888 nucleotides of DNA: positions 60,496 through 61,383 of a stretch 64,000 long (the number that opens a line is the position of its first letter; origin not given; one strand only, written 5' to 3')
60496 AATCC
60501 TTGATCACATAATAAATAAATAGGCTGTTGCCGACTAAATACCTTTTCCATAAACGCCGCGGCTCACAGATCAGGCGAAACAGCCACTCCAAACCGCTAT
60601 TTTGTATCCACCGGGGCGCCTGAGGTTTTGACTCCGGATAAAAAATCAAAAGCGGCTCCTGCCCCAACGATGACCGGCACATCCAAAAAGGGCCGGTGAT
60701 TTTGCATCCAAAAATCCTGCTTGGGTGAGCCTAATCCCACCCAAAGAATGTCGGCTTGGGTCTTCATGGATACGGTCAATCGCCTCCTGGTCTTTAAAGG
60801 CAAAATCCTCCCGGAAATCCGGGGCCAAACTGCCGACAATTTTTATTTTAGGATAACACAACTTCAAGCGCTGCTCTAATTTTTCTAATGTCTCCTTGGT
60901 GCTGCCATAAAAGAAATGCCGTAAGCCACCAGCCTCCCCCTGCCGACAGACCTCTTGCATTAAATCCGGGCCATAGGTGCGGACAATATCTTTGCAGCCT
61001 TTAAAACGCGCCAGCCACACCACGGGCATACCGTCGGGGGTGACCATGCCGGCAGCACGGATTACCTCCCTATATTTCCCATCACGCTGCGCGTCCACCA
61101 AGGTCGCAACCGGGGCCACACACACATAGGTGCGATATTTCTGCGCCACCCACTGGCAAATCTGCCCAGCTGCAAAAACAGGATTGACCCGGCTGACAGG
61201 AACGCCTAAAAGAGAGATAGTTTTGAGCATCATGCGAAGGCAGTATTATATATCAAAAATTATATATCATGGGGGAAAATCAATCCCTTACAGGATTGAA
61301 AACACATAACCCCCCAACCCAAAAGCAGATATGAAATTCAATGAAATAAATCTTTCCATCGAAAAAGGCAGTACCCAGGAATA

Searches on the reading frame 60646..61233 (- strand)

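Call 13: search_protein_families(library=pfam, proteins=[window:60646-61233:-], max_evalue=0.001)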
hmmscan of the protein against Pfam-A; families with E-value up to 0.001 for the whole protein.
window:60646-61233:- (195 aa): 1 family
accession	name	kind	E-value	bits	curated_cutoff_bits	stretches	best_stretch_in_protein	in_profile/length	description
PF03808.19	Glyco_tran_WecG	-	1.7e-21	77.2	27.4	1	61-157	1-94/168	Glycosyl transferase WecG/TagA/CpsF family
